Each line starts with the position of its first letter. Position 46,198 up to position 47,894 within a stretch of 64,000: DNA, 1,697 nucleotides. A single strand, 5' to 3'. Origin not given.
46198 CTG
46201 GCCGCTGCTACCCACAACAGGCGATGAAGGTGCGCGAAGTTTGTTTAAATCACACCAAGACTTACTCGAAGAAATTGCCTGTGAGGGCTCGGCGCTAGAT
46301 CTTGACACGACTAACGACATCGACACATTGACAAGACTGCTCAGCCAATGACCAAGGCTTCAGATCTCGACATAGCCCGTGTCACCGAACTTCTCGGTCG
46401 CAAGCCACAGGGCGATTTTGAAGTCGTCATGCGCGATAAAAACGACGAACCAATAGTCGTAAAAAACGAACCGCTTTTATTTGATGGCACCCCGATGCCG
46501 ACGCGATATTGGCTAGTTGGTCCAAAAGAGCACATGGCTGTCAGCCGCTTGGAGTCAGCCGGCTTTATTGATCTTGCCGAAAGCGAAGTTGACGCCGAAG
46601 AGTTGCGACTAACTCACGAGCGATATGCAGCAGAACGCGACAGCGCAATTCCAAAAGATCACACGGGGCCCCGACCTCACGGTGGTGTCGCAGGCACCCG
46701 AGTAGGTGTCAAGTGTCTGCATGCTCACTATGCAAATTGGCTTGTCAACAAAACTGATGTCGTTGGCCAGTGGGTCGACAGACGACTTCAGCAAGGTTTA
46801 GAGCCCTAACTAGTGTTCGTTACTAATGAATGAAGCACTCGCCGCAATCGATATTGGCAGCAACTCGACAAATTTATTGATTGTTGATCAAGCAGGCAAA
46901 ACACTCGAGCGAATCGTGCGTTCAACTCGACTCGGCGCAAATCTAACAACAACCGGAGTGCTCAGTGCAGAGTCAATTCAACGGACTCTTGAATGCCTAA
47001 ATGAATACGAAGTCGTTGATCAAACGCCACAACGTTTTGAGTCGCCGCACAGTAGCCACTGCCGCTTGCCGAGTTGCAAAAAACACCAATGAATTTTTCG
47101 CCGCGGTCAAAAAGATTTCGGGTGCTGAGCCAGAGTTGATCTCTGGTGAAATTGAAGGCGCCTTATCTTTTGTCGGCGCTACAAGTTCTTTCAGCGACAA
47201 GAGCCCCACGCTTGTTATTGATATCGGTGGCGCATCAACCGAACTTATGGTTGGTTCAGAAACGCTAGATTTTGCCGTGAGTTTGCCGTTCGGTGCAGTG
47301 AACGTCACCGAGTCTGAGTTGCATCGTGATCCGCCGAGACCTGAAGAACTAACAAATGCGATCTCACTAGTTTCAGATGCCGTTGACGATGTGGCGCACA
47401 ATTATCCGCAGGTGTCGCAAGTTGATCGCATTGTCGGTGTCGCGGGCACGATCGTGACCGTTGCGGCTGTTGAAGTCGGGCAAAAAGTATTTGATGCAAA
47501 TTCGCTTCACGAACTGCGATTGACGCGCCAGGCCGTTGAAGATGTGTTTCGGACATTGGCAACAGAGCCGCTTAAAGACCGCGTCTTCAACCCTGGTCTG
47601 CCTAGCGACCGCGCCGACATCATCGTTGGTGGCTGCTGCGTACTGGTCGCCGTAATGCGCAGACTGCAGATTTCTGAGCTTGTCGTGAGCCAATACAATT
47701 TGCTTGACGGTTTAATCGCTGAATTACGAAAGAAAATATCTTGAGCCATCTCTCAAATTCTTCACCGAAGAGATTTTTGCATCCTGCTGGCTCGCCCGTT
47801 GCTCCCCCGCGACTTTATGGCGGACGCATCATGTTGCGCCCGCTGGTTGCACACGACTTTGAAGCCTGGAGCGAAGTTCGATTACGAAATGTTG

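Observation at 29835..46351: A 16.5-kb molybdenum-hydroxylase island splits the conserved eno-ftsB / DUF501-ppx block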

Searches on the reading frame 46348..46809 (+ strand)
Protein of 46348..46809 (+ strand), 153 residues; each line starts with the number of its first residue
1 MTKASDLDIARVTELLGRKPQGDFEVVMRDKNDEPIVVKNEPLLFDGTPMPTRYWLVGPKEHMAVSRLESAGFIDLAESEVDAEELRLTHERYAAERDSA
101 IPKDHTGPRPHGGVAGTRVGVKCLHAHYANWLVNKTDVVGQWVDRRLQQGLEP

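Call 5: search_protein_families(library=pfam, proteins=[window:46348-46809:+])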
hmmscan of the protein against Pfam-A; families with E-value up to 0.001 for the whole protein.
window:46348-46809:+ (153 aa): 1 family
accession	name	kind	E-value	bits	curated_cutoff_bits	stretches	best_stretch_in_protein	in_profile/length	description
PF04417.17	DUF501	-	8.7e-23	81.2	23.8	1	28-144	3-138/139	Protein of unknown function (DUF501)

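Call 18: find_encoding_contigs(protein=window:46348-46809:+, flank=10000, max_places=8)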
Protein window:46348-46809:+ (153 aa): 23 contigs read that carry it; 8 places shown.
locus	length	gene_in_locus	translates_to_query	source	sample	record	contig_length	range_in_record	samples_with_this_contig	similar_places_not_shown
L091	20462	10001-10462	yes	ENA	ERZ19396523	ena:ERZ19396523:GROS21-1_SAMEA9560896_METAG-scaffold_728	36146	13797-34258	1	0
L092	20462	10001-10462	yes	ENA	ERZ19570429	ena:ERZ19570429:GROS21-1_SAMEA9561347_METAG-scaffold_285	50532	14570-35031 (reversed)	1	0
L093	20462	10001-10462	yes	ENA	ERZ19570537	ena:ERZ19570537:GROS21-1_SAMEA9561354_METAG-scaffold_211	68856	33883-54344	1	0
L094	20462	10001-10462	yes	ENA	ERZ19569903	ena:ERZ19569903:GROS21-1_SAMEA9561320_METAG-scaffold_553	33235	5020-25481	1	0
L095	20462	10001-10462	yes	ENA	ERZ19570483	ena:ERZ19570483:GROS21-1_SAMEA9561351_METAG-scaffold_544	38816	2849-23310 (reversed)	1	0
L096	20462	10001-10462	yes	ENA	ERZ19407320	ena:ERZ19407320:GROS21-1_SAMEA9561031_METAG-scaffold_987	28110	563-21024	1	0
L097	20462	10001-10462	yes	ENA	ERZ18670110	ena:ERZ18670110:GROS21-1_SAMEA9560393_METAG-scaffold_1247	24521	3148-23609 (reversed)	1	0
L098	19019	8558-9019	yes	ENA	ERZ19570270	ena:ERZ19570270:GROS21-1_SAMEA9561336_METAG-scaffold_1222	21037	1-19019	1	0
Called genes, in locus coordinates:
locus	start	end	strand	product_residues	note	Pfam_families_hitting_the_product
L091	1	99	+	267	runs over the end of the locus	PF12698:ABC2_membrane_3, PF01061:ABC2_membrane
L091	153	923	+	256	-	PF01061:ABC2_membrane, PF12698:ABC2_membrane_3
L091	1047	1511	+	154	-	PF00111:Fer2 (weak), PF01799:Fer2_2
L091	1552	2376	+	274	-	PF00941:FAD_binding_5, PF03450:CO_deh_flav_C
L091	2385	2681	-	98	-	PF07876:Dabb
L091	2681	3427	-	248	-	PF00106:adh_short, PF23441:SDR (weak), PF13561:adh_short_C2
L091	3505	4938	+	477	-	PF01266:DAO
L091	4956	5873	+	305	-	PF13191:AAA_16 (weak), PF00004:AAA, PF07724:AAA_2 (faint), PF07726:AAA_3 (faint), PF07728:AAA_5, PF13401:AAA_22 (weak)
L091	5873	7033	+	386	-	PF05762:VWA_CoxE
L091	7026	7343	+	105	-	PF02625:XdhC_CoxI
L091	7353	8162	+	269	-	PF02625:XdhC_CoxI (faint), PF13478:XdhC_C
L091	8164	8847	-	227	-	PF00877:NLPC_P60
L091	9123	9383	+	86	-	PF13560:HTH_31, PF12844:HTH_19, PF13413:HTH_25 (weak), PF13443:HTH_26, PF01381:HTH_3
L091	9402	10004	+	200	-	PF01128:IspD (weak), PF12804:NTP_transf_3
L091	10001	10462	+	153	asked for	PF04417:DUF501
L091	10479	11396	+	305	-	PF02541:Ppx-GppA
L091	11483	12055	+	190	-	PF13302:Acetyltransf_3, PF13420:Acetyltransf_4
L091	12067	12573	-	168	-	-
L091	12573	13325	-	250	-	PF00378:ECH_1, PF16113:ECH_2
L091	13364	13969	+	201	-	-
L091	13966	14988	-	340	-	PF00294:PfkB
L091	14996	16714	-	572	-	PF00501:AMP-binding, PF13193:AMP-binding_C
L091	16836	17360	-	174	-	-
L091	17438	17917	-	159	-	PF01967:MoaC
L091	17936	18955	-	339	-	PF04055:Radical_SAM, PF06463:Mob_synth_C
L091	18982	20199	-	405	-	PF03453:MoeA_N, PF00994:MoCF_biosynth, PF03454:MoeA_C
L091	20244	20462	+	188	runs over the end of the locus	PF06475:Glycolipid_bind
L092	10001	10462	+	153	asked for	PF04417:DUF501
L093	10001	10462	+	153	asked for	PF04417:DUF501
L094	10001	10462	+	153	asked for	PF04417:DUF501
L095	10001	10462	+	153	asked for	PF04417:DUF501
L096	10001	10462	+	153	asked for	PF04417:DUF501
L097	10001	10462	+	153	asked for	PF04417:DUF501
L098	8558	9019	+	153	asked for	PF04417:DUF501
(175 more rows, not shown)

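Call 24: search_protein_families(library=ncbifam, proteins=[L091:5873-7033:+], max_evalue=0.00001)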
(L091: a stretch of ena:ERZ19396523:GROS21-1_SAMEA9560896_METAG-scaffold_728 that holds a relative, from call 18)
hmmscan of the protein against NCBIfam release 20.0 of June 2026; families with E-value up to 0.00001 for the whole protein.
L091:5873-7033:+ (386 aa): 1 family
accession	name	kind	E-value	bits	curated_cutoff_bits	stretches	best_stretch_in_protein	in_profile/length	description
NF047783.1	VWA_dom_MadC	equivalog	8.5e-24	84.2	600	1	152-332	279-454/498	MadC family VWA domain-containing protein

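Call 46: find_homologous_proteins(query=window:46348-46809:+, max_evalue=1e-10)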
Query window:46348-46809:+ (153 aa): 7969 proteins with E <= 1e-10 among 8000 candidates; the best 120 are listed.
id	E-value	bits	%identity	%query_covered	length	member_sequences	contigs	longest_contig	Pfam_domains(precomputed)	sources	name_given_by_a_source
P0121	6.3e-99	346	100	100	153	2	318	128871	PF04417.18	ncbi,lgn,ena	-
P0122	1.2e-98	346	99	100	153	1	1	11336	PF04417.18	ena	-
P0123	1.7e-98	345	99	100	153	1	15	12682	PF04417.18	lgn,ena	-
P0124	2.3e-98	345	99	100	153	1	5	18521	PF04417.18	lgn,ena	-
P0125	2.3e-98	345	99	100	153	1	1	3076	PF04417.18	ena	-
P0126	2.3e-98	345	99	100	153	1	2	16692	PF04417.18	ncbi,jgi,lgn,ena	-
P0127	2.3e-98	345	99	100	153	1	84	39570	PF04417.18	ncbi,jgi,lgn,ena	jgi:hypothetical protein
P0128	2.3e-98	345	99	100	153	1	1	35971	PF04417.18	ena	-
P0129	2.3e-98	345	99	100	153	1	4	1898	PF04417.18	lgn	-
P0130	3.2e-98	344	99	100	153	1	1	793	PF04417.18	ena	-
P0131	3.3e-98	344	99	100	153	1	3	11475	PF04417.18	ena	-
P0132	4.5e-98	344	99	100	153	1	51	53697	PF04417.18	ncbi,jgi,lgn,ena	jgi:hypothetical protein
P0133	4.5e-98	344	99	100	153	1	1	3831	PF04417.18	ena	-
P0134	6.1e-98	343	99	100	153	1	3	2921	PF04417.18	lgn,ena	-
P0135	6.1e-98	343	99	100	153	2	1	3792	PF04417.18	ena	-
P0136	6.2e-98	343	99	100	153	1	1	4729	PF04417.18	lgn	-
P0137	6.2e-98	343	99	100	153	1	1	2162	PF04417.18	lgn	-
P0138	8.4e-98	343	99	100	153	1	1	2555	PF04417.18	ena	-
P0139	1.2e-97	342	99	100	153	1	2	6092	PF04417.18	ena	-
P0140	1.6e-97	342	99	100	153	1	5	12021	PF04417.18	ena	-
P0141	2.2e-97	341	98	100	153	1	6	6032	PF04417.18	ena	-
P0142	2.4e-97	341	98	100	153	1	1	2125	PF04417.18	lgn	-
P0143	3.1e-97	341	98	100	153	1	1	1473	PF04417.18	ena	-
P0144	3.2e-97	341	98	100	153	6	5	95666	PF04417.18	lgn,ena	-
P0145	3.2e-97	341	98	100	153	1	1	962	PF04417.18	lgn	-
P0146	6.3e-97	340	98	100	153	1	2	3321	PF04417.18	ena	-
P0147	1.2e-96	339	97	100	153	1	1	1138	PF04417.18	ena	-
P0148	1.2e-96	339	97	100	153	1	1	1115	PF04417.18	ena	-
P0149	1.2e-95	336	99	98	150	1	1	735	PF04417.18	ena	-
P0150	3.9e-95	334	96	100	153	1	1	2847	PF04417.18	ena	-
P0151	4.2e-95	334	99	98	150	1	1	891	PF04417.18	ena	-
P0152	1.4e-94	332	95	100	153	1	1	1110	PF04417.18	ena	-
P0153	7.3e-94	330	95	100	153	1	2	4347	PF04417.18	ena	-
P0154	1.4e-93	329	95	100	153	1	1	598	PF04417.18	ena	-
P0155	3.8e-93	328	97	98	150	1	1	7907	PF04417.18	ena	-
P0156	5.2e-93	327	96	98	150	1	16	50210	PF04417.18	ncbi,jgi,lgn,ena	jgi:hypothetical protein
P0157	5.2e-93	327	94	100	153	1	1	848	PF04417.18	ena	-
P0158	7.2e-93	327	96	98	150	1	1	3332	PF04417.18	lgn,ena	-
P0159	1.4e-92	326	96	98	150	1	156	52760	PF04417.18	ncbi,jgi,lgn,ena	ncbi:MAG: hypothetical protein RI966_588 [Actinomycetota bacterium]|jgi:hypothetical protein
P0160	1.9e-92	325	95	98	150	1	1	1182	PF04417.18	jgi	jgi:hypothetical protein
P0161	1.9e-92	325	95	98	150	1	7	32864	PF04417.18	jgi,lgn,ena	jgi:hypothetical protein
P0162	2.0e-92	325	96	98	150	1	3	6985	PF04417.18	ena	-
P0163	2.0e-92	325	95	98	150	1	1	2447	PF04417.18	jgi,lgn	jgi:hypothetical protein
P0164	2.6e-92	325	95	98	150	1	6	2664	PF04417.18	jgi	-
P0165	2.7e-92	325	95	98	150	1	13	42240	PF04417.18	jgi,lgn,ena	jgi:hypothetical protein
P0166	3.6e-92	324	95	98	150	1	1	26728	PF04417.18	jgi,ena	jgi:hypothetical protein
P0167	3.6e-92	324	96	98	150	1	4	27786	PF04417.18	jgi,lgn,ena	jgi:hypothetical protein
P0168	3.6e-92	324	95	98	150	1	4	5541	PF04417.18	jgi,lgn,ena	jgi:hypothetical protein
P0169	3.7e-92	324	95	98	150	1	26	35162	PF04417.18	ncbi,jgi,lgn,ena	jgi:hypothetical protein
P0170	3.7e-92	324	95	98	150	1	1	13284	PF04417.18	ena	-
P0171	3.7e-92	324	95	98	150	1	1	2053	PF04417.18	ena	-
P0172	5.0e-92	324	95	98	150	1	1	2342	PF04417.18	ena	-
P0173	5.0e-92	324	95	98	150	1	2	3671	PF04417.18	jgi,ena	jgi:hypothetical protein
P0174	5.1e-92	324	95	98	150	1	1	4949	PF04417.18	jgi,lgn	jgi:hypothetical protein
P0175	5.1e-92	324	95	98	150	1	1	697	PF04417.18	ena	-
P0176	5.1e-92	324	95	98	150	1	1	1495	PF04417.18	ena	-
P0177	5.6e-92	324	96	97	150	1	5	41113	PF04417.18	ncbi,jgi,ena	jgi:hypothetical protein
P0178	6.9e-92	324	95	98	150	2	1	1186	PF04417.18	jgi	-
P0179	6.9e-92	324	95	98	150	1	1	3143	PF04417.18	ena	-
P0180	7.0e-92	324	95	98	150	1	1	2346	PF04417.18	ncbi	-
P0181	7.1e-92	324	95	98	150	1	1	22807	PF04417.18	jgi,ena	-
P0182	7.2e-92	324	95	98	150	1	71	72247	PF04417.18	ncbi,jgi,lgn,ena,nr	ncbi:MAG: DUF501 domain-containing protein [Ilumatobacteraceae bacterium]|jgi:hypothetical protein|n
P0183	7.7e-92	323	95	97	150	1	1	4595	PF04417.18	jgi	jgi:hypothetical protein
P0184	8.8e-92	323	95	98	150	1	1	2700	PF04417.18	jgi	-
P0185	9.5e-92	323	94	98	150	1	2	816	PF04417.18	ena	-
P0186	9.6e-92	323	95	98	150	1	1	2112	PF04417.18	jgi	-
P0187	9.6e-92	323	95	98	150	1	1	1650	PF04417.18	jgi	-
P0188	9.7e-92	323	95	98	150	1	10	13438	PF04417.18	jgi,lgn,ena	-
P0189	9.8e-92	323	95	98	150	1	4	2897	PF04417.18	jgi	jgi:hypothetical protein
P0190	9.8e-92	323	95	98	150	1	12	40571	PF04417.18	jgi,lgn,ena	jgi:hypothetical protein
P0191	9.8e-92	323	95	98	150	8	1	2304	PF04417.18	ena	-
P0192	1.0e-91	323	95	98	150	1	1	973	PF04417.18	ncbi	-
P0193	1.3e-91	323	95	98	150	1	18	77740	PF04417.18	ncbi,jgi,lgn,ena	jgi:hypothetical protein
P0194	1.3e-91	323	95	98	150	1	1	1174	PF04417.18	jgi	-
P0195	1.3e-91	323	95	98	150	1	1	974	PF04417.18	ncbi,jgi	jgi:hypothetical protein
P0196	1.4e-91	323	95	98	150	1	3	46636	PF04417.18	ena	-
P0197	1.8e-91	322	94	98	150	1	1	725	PF04417.18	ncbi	-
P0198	1.8e-91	322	95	98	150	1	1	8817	PF04417.18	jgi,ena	jgi:hypothetical protein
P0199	1.9e-91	322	95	98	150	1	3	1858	PF04417.18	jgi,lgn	jgi:hypothetical protein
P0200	1.9e-91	322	95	98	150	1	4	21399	PF04417.18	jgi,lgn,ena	jgi:hypothetical protein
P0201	1.9e-91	322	95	98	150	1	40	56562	PF04417.18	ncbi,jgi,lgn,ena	jgi:hypothetical protein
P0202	2.6e-91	322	95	98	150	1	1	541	PF04417.18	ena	-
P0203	2.6e-91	322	95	98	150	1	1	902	PF04417.18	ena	-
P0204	2.6e-91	322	95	98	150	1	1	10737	PF04417.18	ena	-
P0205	2.6e-91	322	95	98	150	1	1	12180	PF04417.18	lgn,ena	-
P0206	3.5e-91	321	95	98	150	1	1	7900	PF04417.18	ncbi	-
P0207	3.5e-91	321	94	98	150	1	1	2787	PF04417.18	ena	-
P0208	3.6e-91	321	95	98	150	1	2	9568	PF04417.18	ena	-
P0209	3.6e-91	321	95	98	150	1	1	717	PF04417.18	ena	-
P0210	4.9e-91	321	95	98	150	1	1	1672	PF04417.18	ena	-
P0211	4.9e-91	321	94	98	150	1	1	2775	PF04417.18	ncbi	-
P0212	5.0e-91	321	94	98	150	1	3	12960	PF04417.18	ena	-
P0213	5.0e-91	321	94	98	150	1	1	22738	PF04417.18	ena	-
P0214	5.1e-91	321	95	98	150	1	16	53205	PF04417.18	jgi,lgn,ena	-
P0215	6.4e-91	320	94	98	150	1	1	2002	PF04417.18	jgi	-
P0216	6.9e-91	320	94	98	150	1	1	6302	PF04417.18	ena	-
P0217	6.9e-91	320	94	98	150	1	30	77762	PF04417.18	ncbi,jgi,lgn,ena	jgi:hypothetical protein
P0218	7.1e-91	320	95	98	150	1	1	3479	PF04417.18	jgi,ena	-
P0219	9.5e-91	320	93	98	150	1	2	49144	PF04417.18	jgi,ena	jgi:hypothetical protein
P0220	9.5e-91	320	94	98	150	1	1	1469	PF04417.18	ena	-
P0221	9.5e-91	320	95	98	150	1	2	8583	PF04417.18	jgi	jgi:hypothetical protein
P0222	1.8e-90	319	93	98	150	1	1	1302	PF04417.18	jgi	jgi:hypothetical protein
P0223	2.5e-90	319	94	98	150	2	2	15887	PF04417.18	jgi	jgi:hypothetical protein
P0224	3.5e-90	318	93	98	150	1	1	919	PF04417.18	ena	-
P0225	3.5e-90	318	93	98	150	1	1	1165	PF04417.18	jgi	-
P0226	4.9e-90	318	94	98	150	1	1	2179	PF04417.18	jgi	-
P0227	6.9e-90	317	94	98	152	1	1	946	PF04417.18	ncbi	-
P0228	6.9e-90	317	94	98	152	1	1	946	PF04417.18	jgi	jgi:hypothetical protein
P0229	2.4e-89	315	93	98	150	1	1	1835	PF04417.18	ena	-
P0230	1.2e-88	313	92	98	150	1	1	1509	PF04417.18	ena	-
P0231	8.4e-88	310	91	98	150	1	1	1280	PF04417.18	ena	-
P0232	8.4e-88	310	91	98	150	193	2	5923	PF04417.18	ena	-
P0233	8.3e-87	307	91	98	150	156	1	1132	PF04417.18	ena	-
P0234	1.1e-85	303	89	98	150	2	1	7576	PF04417.18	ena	-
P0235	1.6e-85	303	96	91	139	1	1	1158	PF04417.18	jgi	jgi:hypothetical protein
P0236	8.1e-85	301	95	91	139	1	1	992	PF04417.18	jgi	jgi:hypothetical protein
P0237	2.3e-83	296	88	98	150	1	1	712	PF04417.18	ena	-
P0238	6.4e-81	288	85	97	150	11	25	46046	PF04417.18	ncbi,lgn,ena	-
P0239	1.4e-79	284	85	96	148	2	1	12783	PF04417.18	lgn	-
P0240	6.3e-79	281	83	97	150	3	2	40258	PF04417.18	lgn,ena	-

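Call 47: find_encoding_contigs(protein=P0182, flank=10000, max_places=2)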
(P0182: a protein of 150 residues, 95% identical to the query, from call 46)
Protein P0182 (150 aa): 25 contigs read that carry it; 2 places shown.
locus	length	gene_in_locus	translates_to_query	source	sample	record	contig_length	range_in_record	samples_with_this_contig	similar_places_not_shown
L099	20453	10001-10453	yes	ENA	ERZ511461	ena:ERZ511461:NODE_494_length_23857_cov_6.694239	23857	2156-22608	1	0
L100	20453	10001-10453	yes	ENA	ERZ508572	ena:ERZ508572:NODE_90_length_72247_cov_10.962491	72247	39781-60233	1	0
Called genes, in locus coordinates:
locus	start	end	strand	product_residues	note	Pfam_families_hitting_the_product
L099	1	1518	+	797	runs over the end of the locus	PF01315:Ald_Xan_dh_C, PF02738:MoCoBD_1, PF20256:MoCoBD_2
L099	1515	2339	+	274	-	PF00941:FAD_binding_5, PF03450:CO_deh_flav_C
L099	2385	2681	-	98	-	PF07876:Dabb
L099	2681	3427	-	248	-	PF00106:adh_short, PF23441:SDR (weak), PF13561:adh_short_C2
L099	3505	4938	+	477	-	PF01266:DAO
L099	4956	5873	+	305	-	PF13191:AAA_16 (weak), PF00004:AAA, PF07724:AAA_2 (faint), PF07726:AAA_3 (faint), PF07728:AAA_5, PF13401:AAA_22 (weak)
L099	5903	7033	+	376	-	PF05762:VWA_CoxE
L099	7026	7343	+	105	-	PF02625:XdhC_CoxI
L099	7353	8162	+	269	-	PF02625:XdhC_CoxI (faint), PF13478:XdhC_C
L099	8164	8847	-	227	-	PF00877:NLPC_P60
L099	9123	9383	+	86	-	PF13560:HTH_31, PF12844:HTH_19, PF13413:HTH_25 (weak), PF13443:HTH_26, PF01381:HTH_3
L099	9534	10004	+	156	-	PF12804:NTP_transf_3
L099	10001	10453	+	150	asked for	PF04417:DUF501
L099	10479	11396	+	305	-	PF02541:Ppx-GppA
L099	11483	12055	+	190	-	PF13302:Acetyltransf_3, PF13420:Acetyltransf_4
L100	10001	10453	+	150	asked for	PF04417:DUF501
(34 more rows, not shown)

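Call 48: find_encoding_contigs(protein=P0238, flank=10000, max_places=2)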
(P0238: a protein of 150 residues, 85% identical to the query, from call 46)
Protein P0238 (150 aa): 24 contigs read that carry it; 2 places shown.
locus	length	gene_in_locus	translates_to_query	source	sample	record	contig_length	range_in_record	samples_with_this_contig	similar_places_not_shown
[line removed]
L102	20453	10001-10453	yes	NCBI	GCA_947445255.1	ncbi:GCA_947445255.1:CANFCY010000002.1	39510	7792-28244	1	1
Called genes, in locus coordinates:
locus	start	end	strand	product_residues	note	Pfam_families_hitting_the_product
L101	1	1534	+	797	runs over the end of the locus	PF01315:Ald_Xan_dh_C, PF02738:MoCoBD_1, PF20256:MoCoBD_2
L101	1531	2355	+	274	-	PF00941:FAD_binding_5, PF03450:CO_deh_flav_C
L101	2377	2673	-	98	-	PF07876:Dabb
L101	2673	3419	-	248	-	PF00106:adh_short, PF23441:SDR (weak), PF08659:KR (weak), PF13561:adh_short_C2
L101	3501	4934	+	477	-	PF01266:DAO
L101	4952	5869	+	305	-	PF00004:AAA, PF07724:AAA_2 (faint), PF07726:AAA_3 (faint), PF07728:AAA_5, PF13401:AAA_22 (weak)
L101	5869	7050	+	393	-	PF05762:VWA_CoxE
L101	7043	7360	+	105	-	PF02625:XdhC_CoxI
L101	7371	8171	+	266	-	PF02625:XdhC_CoxI (weak), PF13478:XdhC_C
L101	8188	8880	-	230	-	PF00877:NLPC_P60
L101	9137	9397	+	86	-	PF20432:Xre-like-HTH (weak), PF13560:HTH_31, PF12844:HTH_19, PF13443:HTH_26, PF01381:HTH_3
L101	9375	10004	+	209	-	PF01128:IspD (faint), PF12804:NTP_transf_3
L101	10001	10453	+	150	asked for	PF04417:DUF501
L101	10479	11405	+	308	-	PF02541:Ppx-GppA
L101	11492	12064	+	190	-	PF13302:Acetyltransf_3, PF13420:Acetyltransf_4, PF00583:Acetyltransf_1 (faint)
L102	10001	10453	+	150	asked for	PF04417:DUF501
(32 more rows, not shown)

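Call 49: find_encoding_contigs(protein=P0240, flank=10000, max_places=2)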
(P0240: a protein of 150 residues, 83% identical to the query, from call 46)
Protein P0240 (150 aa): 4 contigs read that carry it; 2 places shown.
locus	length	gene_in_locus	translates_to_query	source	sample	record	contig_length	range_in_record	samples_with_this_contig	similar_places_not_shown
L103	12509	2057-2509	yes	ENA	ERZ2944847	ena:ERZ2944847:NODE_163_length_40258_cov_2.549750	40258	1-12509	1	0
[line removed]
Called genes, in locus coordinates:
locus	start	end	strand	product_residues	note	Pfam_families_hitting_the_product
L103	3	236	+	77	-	?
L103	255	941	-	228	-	PF00877:NLPC_P60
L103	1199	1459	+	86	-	PF20432:Xre-like-HTH (weak), PF13560:HTH_31, PF12844:HTH_19, PF13443:HTH_26, PF01381:HTH_3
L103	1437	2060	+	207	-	PF12804:NTP_transf_3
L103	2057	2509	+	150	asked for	PF04417:DUF501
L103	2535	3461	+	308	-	PF02541:Ppx-GppA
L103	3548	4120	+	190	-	PF13302:Acetyltransf_3, PF13420:Acetyltransf_4, PF00583:Acetyltransf_1 (weak)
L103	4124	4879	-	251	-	PF00378:ECH_1, PF16113:ECH_2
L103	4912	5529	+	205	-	-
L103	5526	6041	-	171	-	-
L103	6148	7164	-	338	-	PF00294:PfkB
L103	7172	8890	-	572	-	PF00501:AMP-binding, PF13193:AMP-binding_C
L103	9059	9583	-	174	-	PF28211:GlpR (faint)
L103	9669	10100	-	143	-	PF01967:MoaC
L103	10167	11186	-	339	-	PF04055:Radical_SAM, PF06463:Mob_synth_C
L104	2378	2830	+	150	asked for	PF04417:DUF501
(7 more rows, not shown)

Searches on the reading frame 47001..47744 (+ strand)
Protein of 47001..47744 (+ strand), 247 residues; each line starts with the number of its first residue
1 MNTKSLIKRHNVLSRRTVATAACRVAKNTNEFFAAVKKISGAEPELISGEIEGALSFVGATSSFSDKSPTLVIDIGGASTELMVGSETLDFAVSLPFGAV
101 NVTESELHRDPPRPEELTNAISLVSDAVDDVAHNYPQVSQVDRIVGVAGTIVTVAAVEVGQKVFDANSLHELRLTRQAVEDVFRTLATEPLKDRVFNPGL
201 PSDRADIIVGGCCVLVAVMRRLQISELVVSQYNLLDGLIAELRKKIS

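Call 5: search_protein_families(library=pfam, proteins=[window:47001-47744:+])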
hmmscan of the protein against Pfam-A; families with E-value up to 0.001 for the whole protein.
window:47001-47744:+ (247 aa): 1 family
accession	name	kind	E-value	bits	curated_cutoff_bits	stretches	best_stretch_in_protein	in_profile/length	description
PF02541.22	Ppx-GppA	-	1.8e-44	152.8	27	1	4-242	48-281/285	Ppx/GppA phosphatase family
